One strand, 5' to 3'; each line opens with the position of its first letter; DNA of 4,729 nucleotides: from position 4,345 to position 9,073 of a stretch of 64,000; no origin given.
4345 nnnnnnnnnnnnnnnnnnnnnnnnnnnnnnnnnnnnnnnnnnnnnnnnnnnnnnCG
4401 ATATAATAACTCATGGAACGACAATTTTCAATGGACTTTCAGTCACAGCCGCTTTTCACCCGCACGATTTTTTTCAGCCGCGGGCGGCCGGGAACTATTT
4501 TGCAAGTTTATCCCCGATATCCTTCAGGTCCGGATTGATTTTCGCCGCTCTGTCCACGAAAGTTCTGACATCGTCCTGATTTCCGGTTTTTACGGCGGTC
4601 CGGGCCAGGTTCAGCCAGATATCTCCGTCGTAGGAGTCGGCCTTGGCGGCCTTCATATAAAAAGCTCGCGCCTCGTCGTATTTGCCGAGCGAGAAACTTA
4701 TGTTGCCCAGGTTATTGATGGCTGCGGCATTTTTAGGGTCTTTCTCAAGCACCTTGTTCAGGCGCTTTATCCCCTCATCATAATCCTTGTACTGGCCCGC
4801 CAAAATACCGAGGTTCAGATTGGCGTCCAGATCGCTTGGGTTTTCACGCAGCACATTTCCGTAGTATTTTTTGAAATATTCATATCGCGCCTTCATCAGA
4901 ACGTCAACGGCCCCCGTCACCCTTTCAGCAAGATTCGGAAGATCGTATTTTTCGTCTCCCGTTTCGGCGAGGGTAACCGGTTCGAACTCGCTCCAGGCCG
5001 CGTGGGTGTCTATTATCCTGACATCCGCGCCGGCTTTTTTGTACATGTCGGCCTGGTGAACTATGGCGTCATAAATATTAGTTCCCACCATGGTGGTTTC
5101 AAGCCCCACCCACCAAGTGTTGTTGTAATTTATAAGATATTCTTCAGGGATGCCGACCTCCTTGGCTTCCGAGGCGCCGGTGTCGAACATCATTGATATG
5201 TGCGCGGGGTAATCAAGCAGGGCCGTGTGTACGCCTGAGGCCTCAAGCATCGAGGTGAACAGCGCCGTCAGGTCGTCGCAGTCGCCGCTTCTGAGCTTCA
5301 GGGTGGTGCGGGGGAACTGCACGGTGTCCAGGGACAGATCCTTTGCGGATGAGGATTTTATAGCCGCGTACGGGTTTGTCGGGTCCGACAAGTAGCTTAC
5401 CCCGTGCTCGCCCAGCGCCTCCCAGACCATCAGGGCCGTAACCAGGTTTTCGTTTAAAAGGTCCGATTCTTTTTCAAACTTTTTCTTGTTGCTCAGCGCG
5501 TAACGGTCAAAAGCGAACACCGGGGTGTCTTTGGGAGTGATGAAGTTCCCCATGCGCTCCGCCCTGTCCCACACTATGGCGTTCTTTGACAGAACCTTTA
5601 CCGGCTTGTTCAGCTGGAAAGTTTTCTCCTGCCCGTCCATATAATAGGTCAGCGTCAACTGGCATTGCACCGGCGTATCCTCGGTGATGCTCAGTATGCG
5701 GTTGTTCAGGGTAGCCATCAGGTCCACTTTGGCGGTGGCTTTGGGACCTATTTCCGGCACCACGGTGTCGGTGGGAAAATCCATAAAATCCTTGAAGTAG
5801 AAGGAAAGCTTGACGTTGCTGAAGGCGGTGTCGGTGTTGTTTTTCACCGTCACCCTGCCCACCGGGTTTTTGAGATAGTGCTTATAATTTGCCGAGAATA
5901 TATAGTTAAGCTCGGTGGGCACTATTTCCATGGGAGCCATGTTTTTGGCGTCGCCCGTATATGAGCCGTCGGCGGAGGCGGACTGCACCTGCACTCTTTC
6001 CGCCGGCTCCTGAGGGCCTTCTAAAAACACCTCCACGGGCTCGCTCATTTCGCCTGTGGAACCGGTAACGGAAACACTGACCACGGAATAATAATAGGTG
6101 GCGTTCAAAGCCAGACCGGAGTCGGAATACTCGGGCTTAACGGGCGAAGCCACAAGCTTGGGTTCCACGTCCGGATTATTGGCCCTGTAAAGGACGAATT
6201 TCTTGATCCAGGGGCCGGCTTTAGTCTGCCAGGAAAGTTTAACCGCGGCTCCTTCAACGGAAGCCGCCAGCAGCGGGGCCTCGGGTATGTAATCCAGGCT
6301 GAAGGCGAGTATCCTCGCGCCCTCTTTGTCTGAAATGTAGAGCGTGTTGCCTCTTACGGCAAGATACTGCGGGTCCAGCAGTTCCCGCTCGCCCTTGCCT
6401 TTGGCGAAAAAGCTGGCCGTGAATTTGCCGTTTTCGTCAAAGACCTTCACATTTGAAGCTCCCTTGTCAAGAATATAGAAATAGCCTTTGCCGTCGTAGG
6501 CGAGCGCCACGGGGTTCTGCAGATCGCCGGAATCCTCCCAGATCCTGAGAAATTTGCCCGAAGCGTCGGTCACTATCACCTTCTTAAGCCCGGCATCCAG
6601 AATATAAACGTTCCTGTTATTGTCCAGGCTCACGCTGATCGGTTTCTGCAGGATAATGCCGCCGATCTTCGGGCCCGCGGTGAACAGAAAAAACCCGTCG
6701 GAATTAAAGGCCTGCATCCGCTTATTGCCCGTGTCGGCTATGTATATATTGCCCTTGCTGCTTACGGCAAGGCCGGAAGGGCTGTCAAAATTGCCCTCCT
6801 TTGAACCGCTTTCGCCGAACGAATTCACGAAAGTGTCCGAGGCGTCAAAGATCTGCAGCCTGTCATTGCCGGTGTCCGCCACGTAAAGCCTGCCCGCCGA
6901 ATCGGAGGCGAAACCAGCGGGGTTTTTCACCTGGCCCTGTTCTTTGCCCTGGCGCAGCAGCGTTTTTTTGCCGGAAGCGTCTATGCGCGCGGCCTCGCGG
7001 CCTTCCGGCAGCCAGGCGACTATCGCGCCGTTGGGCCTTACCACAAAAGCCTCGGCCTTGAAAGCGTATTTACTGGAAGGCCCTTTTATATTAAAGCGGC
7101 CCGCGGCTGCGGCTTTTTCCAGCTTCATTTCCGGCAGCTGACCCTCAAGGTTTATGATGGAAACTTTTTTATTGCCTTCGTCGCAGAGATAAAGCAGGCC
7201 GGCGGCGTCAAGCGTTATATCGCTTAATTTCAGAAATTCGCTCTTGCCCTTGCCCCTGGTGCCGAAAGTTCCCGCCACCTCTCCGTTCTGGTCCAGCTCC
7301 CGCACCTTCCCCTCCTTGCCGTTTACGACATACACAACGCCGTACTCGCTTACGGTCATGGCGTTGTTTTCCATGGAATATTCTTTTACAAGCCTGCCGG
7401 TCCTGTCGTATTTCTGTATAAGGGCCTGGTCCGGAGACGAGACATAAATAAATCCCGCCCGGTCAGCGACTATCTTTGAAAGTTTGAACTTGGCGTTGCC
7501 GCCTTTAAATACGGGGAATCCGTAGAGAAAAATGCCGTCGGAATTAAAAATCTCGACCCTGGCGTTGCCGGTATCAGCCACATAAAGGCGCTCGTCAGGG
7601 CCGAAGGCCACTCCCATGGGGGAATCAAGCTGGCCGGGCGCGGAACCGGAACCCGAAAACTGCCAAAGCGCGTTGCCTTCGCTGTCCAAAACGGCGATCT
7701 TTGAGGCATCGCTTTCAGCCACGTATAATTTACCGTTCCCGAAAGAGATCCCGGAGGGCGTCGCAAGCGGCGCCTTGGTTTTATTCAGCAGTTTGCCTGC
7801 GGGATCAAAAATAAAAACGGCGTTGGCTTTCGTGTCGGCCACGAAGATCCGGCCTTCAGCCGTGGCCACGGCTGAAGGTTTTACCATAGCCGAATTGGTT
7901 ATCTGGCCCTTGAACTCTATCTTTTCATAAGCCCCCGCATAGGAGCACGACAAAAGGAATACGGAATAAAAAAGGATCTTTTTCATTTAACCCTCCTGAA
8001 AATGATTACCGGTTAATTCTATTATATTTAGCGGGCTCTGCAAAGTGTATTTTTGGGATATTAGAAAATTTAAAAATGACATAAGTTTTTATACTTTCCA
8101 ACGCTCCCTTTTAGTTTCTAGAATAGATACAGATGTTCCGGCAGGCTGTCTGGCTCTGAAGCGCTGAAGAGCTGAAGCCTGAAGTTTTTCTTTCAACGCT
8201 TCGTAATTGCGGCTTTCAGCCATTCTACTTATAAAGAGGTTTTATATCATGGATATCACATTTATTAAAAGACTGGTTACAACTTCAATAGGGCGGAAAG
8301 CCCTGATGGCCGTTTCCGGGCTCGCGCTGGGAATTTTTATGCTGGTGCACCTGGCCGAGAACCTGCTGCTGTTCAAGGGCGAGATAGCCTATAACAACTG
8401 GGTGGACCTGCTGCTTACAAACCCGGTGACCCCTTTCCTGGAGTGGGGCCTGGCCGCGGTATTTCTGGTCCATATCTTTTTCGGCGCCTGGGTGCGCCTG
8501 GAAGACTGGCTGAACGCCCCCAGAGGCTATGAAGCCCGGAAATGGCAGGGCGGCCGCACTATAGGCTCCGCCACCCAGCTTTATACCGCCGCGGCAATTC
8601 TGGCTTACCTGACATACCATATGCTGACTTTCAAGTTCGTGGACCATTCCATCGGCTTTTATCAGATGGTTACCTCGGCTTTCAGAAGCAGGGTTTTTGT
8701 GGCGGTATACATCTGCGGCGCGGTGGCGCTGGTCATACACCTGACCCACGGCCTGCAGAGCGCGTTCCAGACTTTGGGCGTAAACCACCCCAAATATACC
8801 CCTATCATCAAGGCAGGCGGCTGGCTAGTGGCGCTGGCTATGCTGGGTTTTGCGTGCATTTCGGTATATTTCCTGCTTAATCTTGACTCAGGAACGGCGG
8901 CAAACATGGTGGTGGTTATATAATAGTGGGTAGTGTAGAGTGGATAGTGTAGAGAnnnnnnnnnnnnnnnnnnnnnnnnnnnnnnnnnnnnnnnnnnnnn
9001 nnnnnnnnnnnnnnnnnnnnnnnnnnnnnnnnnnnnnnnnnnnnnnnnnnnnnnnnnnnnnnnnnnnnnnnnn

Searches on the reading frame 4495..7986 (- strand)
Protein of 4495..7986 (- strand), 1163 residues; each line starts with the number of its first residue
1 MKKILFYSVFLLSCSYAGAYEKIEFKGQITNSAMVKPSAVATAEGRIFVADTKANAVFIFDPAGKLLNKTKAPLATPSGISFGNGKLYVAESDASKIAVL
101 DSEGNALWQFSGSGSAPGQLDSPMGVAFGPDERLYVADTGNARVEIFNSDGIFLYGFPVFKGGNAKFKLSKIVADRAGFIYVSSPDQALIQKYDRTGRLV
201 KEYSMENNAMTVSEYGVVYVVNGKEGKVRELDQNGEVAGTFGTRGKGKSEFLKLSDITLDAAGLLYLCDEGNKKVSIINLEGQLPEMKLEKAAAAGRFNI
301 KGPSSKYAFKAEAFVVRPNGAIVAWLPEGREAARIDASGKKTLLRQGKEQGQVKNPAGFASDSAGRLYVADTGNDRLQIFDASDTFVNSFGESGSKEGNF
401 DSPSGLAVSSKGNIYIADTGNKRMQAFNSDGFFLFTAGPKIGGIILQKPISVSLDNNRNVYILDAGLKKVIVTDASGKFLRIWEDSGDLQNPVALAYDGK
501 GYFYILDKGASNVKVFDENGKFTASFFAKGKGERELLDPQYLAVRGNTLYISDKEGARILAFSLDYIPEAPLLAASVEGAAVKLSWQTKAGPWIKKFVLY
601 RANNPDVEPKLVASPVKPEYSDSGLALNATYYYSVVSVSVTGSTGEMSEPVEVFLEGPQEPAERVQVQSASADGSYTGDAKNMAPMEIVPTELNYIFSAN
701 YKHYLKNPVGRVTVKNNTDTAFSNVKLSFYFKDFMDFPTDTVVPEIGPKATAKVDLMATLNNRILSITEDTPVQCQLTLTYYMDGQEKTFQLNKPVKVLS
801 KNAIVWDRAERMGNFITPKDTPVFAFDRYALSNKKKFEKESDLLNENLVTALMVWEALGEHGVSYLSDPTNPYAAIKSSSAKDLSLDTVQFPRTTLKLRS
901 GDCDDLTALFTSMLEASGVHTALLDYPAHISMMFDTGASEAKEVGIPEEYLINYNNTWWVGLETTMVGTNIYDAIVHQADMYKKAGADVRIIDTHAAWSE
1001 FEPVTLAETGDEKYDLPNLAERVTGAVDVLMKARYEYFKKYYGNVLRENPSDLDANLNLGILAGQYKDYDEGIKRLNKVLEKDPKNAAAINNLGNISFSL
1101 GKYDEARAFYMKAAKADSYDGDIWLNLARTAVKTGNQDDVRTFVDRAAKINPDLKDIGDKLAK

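Call 63: search_protein_families(library=pfam, proteins=[window:4495-7986:-], max_evalue=0.00001)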
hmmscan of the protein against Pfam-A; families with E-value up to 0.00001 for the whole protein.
window:4495-7986:- (1163 aa): 18 families
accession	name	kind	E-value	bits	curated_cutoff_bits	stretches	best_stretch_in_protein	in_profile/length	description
PF01436.27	NHL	-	2.2e-39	132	20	1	400-427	1-28/28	NHL repeat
PF17170.10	DUF5128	-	3.3e-22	79.5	22.9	0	501-566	54-124/321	6-bladed beta-propeller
PF14559.12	TPR_19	-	1e-16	61.4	25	2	1067-1116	5-54/68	Tetratricopeptide repeat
PF08450.18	SGL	-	2.8e-14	53.7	26.3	0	40-89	190-242/246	SMP-30/Gluconolactonase/LRE-like region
PF13431.12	TPR_17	-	6.1e-13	48.4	24.4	0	1077-1108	3-34/34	Tetratricopeptide repeat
PF07719.23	TPR_2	-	4.8e-12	45.4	27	0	1087-1117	1-31/34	Tetratricopeptide repeat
PF25021.1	TEN_NHL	-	5e-12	45.9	27.1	0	393-426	322-355/357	Teneurin NHL domain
PF13181.12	TPR_8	-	8e-10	38.5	25.7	0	1088-1118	2-32/34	Tetratricopeptide repeat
PF00515.34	TPR_1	-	1.4e-09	37.8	27.8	0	1087-1116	1-30/34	Tetratricopeptide repeat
PF13432.12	TPR_16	-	2.6e-09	37.8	32.7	1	1059-1120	3-64/65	Tetratricopeptide repeat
PF13428.12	TPR_14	-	2.8e-08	34.1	23.5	0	1093-1129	7-43/44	Tetratricopeptide repeat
PF18975.6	DUF5711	-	1.7e-07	31.3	26.3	0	468-521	37-86/344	Family of unknown function (DUF5711)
PF13360.13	PQQ_2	-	2.5e-07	31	27.6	0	39-151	28-138/233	Outer membrane protein assembly factor BamB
PF24684.1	Vgb_lyase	-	2.7e-07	30.1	50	1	36-294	14-265/290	Virginiamycin B lyase family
PF13424.12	TPR_12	-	3e-07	31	30.1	0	1055-1115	5-73/77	Tetratricopeptide repeat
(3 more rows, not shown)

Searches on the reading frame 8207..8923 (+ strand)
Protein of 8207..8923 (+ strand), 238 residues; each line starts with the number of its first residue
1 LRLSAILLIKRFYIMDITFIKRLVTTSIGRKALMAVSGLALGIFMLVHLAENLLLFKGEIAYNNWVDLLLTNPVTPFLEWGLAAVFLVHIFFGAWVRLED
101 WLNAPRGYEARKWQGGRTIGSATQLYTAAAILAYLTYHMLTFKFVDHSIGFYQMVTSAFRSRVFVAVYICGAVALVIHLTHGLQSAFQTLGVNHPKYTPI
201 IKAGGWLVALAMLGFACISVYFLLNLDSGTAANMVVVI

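Call 8: search_protein_families(library=pfam, proteins=[window:8207-8923:+])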
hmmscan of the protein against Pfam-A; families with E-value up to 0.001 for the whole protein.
window:8207-8923:+ (238 aa): 1 family
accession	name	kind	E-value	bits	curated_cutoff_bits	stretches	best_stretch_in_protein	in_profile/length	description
PF01127.27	Sdh_cyt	-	3.9e-10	40.3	25.8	2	33-101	25-95/122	Succinate dehydrogenase/Fumarate reductase transmembrane subunit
